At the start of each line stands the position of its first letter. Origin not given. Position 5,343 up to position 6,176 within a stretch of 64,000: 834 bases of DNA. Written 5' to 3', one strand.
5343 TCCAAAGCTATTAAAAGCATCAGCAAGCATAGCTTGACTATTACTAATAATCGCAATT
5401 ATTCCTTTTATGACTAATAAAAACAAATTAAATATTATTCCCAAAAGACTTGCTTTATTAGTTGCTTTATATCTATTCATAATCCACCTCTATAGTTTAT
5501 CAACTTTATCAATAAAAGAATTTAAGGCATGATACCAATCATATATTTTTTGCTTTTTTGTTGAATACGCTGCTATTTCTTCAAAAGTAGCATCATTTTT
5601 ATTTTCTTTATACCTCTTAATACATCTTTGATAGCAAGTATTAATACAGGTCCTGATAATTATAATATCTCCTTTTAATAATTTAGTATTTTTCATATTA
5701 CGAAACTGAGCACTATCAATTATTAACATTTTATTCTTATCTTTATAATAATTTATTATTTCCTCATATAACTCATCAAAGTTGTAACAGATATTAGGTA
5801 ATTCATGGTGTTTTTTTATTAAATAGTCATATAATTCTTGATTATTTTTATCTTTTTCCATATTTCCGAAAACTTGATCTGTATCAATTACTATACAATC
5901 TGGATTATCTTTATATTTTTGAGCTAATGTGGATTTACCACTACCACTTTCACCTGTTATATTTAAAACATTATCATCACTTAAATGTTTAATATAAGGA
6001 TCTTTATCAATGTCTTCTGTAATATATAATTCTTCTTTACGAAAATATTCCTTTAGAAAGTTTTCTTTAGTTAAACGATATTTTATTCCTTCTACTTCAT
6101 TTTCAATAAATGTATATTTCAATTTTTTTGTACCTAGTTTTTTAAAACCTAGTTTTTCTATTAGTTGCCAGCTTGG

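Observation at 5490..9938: Four tandem HipA_C/PI3-4-kinase-like paralogs followed by a GNAT/P-loop-kinase fusion, with no visible antitoxin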

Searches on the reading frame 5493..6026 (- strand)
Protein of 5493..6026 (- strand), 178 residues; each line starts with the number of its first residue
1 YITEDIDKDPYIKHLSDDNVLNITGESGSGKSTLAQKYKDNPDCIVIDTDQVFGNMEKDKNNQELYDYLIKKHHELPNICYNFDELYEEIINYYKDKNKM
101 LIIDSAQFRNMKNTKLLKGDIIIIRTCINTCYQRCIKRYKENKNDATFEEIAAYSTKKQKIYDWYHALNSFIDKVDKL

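Call 73: search_solved_structures(query=window:5493-6026:-, max_evalue=10, show_alignments=0)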
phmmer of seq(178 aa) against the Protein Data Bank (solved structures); distinct sequences matched with E-value up to 10: 25.
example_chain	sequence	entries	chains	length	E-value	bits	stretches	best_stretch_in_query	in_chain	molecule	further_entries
4gp7_A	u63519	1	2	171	0.0012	22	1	21-65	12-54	Metallophosphoesterase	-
4jst_A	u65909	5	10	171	0.0014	21.9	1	21-65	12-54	Metallophosphoesterase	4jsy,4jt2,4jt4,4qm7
4gp6_A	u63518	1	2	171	0.0046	20.2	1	21-65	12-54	Metallophosphoesterase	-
2p0e_A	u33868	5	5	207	0.0091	19.2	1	19-70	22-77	Nicotinamide riboside kinase 1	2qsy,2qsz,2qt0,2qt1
2qg6_A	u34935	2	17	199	0.013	18.7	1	20-70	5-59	Nicotinamide riboside kinase 1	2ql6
4loa_A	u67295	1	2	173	0.016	18.5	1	23-64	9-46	De-novo design amidase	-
4mde_A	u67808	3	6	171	0.022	18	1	21-65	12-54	Metallophosphoesterase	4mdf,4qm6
2f6r_A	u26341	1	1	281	0.2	14.9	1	20-52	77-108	Bifunctional coenzyme A synthase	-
6c2u_A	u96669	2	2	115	0.46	13.7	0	19-38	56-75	phosphate-loop protein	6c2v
3n23_B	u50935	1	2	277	0.52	13.5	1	30-80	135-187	Sodium/potassium-transporting ATPase subunit beta-1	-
3kdp_B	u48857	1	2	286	0.54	13.4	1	30-80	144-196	Sodium/potassium-transporting ATPase subunit beta-1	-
8wdb_D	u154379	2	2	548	0.55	13.4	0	19-37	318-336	Probable dipeptide-transport ATP-binding protein ABC transporter DppD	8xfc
8wd9_D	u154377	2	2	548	0.55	13.4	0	19-37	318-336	Probable dipeptide-transport ATP-binding protein ABC transporter DppD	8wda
4hqj_B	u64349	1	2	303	0.6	13.3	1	30-80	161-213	Sodium/potassium-transporting ATPase subunit beta-1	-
7yzr_B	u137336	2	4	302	0.61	13.3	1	30-80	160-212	Sodium/potassium-transporting ATPase subunit beta-1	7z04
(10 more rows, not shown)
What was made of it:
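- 5493..5996 (-): P-loop (Walker A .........) nucleoside/nucleotide/polynucleotide-kinase-like half of the fusion protein. PDB: CthPnkp kinase domain E 1e-3, Nrk1, CoaE (call 73).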
